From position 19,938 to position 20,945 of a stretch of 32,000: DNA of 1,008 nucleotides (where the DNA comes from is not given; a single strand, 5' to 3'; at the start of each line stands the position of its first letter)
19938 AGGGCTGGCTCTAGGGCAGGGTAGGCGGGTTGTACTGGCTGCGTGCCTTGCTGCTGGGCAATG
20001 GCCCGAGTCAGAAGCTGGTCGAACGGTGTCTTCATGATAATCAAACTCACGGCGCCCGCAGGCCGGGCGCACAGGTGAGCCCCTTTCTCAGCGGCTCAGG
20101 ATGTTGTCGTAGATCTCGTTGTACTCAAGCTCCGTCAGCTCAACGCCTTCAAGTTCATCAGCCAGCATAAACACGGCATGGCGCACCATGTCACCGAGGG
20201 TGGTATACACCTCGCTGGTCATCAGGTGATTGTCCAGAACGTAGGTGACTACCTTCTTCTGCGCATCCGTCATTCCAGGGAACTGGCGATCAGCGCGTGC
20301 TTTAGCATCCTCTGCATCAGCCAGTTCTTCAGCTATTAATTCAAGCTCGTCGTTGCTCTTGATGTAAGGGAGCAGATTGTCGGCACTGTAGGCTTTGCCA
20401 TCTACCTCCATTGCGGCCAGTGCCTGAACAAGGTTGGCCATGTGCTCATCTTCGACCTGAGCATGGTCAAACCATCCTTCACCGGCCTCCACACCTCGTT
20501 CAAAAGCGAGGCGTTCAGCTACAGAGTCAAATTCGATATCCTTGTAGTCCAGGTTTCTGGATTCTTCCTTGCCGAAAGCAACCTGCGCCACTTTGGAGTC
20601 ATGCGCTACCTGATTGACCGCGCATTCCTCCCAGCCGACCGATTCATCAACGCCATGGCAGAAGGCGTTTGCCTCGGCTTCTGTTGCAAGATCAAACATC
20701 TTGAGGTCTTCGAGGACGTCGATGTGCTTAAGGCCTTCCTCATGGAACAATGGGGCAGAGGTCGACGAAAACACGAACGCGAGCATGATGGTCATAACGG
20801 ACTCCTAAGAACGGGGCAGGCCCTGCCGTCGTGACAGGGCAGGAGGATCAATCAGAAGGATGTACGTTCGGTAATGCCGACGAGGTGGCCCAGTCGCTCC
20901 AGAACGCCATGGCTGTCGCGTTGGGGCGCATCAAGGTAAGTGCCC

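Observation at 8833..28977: Block of short ORFan operons under shared operators, flanked by ssb, an orphan methylase and a silencer: candidate establishment or anti-defence island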

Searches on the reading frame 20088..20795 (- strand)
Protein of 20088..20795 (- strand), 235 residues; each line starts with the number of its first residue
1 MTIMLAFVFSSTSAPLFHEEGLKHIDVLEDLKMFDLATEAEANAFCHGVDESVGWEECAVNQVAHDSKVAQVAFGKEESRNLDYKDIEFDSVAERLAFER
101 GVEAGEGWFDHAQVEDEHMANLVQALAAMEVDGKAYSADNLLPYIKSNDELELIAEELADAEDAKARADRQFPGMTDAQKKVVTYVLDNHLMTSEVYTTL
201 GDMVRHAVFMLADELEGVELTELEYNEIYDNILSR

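Call 10: find_encoding_contigs(protein=window:20088-20795:-, flank=10000, max_places=6)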
Protein window:20088-20795:- (235 aa): 7 contigs read that carry it; 3 places shown.
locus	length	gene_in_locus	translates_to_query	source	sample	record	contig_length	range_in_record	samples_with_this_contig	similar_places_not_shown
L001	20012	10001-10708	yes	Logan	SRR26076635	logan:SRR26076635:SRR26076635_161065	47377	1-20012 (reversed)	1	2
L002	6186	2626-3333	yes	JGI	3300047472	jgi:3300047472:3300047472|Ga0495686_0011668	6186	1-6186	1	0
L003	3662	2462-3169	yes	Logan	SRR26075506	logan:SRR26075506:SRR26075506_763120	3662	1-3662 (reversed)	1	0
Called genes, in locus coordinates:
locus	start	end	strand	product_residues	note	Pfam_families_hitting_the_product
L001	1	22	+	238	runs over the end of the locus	-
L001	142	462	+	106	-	-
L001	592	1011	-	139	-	PF01844:HNH, PF14279:HNH_5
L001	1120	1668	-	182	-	-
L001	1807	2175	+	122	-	-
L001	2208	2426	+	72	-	-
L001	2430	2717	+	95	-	-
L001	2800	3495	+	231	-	-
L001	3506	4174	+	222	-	-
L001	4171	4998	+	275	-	-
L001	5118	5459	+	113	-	-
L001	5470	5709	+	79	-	-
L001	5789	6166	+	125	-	-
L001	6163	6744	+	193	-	-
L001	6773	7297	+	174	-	-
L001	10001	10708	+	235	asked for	-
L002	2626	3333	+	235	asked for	-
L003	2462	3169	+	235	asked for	-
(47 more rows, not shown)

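Call 29: find_related_loci(query=window:20088-20795:-, collection=viral_contigs, flank=10000)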
Query window:20088-20795:- (235 aa) in viral_contigs; peptide patterns used: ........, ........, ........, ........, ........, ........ (x = any residue, [..] = any of these).
20 stretches matched a pattern, but none encodes a relative of the query by tblastn (E <= 1e-3).

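Call 48: find_homologous_proteins(query=window:20088-20795:-, max_evalue=0.001)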
Query window:20088-20795:- (235 aa): 7 proteins with E <= 0.001 among 898 candidates.
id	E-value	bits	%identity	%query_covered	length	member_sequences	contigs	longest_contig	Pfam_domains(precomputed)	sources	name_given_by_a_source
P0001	3.4e-148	510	100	100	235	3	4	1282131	-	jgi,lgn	jgi:hypothetical protein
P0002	8.0e-96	338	69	100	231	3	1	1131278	-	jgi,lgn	jgi:hypothetical protein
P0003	4.4e-92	326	66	100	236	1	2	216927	-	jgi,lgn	jgi:hypothetical protein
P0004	2.3e-91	324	65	100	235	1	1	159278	-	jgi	jgi:hypothetical protein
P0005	4.9e-91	323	68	100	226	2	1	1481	-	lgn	-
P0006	2.1e-88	314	66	100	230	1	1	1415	-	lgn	-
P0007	6.7e-32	129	45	66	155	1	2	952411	-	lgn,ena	-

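Call 50: find_encoding_contigs(protein=P0002, flank=10000, max_places=2)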
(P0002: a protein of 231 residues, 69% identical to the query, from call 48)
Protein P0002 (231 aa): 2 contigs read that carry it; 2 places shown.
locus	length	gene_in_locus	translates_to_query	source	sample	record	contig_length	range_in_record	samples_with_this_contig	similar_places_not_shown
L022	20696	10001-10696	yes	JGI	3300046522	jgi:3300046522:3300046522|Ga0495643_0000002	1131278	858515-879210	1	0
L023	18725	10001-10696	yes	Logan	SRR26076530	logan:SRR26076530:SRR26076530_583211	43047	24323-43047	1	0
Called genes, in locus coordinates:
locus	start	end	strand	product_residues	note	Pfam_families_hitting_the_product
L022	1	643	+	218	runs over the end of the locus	-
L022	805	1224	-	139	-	PF01844:HNH, PF14279:HNH_5 (weak)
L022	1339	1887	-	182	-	-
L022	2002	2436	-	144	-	-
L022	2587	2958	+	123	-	-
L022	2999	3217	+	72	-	-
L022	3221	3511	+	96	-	-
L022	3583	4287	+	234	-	-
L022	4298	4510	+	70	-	-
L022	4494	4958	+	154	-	-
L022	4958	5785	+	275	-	-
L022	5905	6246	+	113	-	-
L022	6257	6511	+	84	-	-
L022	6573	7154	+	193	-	-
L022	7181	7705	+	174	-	-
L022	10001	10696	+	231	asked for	-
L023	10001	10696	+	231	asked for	-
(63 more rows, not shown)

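Call 51: find_encoding_contigs(protein=P0007, flank=10000, max_places=2)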
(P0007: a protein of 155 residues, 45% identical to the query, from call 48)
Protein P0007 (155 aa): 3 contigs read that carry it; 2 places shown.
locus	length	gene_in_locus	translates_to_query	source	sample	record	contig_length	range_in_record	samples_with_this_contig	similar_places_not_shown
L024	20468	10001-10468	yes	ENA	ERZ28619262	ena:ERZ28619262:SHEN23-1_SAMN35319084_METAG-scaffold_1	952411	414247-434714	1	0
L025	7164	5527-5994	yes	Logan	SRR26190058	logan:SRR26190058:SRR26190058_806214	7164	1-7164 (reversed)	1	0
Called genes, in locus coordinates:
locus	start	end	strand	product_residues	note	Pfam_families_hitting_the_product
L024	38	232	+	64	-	-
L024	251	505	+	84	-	-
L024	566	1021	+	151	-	-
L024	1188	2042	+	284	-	-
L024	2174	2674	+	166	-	-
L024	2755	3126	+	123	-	-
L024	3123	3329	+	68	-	-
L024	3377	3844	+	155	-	-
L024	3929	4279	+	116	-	-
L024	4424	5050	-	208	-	-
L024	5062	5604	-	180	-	-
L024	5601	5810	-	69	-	-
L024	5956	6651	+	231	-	-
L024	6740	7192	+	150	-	-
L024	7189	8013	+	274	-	-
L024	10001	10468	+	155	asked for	-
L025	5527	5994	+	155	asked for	-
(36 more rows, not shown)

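Call 68: search_protein_families(library=pfam, max_evalue=1, proteins=[window:20088-20795:-])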
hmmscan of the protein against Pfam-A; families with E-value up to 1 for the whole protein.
window:20088-20795:- (235 aa): 1 family
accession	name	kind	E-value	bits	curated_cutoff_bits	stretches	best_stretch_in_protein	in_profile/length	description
PF02395.22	Peptidase_S6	-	0.086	12.8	23.3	1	18-93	34-102/260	Immunoglobulin A1 protease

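Call 79: predict_structure(alignment_id=A2)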
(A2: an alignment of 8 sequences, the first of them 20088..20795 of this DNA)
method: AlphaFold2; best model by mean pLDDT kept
length: 235 residues; sequences in the alignment: 8
mean_pLDDT: 67.5   pTM: 0.46
mean pLDDT of the five models: 67.5, 66.7, 65.8, 55.5, 52.7
residues with pLDDT >= 90: 4; 70-90: 128; 50-70: 46; < 50: 57
segments of 3 or more residues with pLDDT < 50: 48-89, 96-109
pLDDT, mean of each block of 10 residues (from residue 1): 66 77 84 66 52 31 31 33 38 49 41 77 87 86 88 77 64 78 87 82 89 80 87 79
secondary structure, 60 per line:
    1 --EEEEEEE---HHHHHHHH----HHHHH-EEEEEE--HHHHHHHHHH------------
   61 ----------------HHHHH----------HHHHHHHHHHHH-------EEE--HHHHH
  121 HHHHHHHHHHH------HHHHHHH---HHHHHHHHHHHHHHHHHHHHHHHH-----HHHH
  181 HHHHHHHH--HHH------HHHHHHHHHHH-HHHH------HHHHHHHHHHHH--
elements in order: E3-9 H13-20 H25-29 E31-36 H39-48 H77-81 H92-103 E111-113 H116-131 H138-144 H148-171 H177-188 H200-210 H212-215 H222-233

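Call 83: fold_search(model_id=the predicted structure, library=pdb)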
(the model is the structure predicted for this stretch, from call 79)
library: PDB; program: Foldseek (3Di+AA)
matches with E <= 10: 32; with E <= 0.001: 0
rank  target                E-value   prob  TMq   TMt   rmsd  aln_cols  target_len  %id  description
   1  7zie_A                9.9e-01  0.05  0.12  0.14  22.5       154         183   12  Gcf1p, multimerizes and bridges the mitochondrial DNA from Candida albicans by a specific mechanism. (released 2023-06-14)
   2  8pe3_B                1.9e+00  0.06  0.14  0.10  15.1       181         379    9  Structure of Csm6' from Streptococcus thermophilus in complex with cyclic hexa-adenylate (cA6) (released 2023-10-04)
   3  1yio                  2.8e+00  0.05  0.12  0.13  12.0       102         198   17  Crystallographic structure of response regulator StyR from Pseudomonas fluorescens (released 2005-09-27)
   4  7zie_B                2.9e+00  0.02  0.11  0.13  21.6       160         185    9  Gcf1p, multimerizes and bridges the mitochondrial DNA from Candida albicans by a specific mechanism. (released 2023-06-14)
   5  5xt2_B                3.7e+00  0.04  0.13  0.14  12.5       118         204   16  Crystal structures of full-length FixJ from B. japonicum crystallized in space group P212121 (released 2018-05-23)
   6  8zvh_B                3.7e+00  0.04  0.16  0.16  27.1       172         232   13  Crystal structure of AetD in complex with L-phenylalanine (released 2024-10-02)
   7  3umb                  4.0e+00  0.08  0.16  0.16   7.1        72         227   21  Crystal Structure of the L-2-Haloacid Dehalogenase RSc1362 (released 2012-11-14)
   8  4txp_A                4.2e+00  0.02  0.13  0.17  23.2       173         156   14  Crystal structure of LIP5 N-terminal domain (released 2015-02-11)
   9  5fir_J                5.0e+00  0.10  0.14  0.38   8.9        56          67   11  Crystal structure of C. elegans XRN2 in complex with the XRN2-binding domain of PAXT-1 (released 2016-01-20)
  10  7zqy_B                5.0e+00  0.03  0.15  0.18  12.3       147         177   16  Chaetomium thermophilum Rad50 Zn hook (released 2022-12-28)
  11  8pe3_A                5.7e+00  0.02  0.14  0.10  15.3       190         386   10  Structure of Csm6' from Streptococcus thermophilus in complex with cyclic hexa-adenylate (cA6) (released 2023-10-04)
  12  8ji5_A                6.4e+00  0.03  0.14  0.14  16.8       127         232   13  Crystal structure of AetD in complex with 5-bromo-L-tryptophan and two Fe2+ (released 2023-11-15)
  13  8twt_B                6.4e+00  0.03  0.17  0.17  27.2       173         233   13  Crystal structure of nitrile synthase AetD with substrate bound and cofactor partially assembled (released 2024-08-28)
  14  8zvg_A                6.8e+00  0.03  0.17  0.17  25.9       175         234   11  Crystal structure of AetD in complex with L-tyrosine (released 2024-10-02)
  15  5y15_B                7.2e+00  0.14  0.17  0.27   3.4        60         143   12  Crystal structure of human DUSP28 (released 2017-11-22)
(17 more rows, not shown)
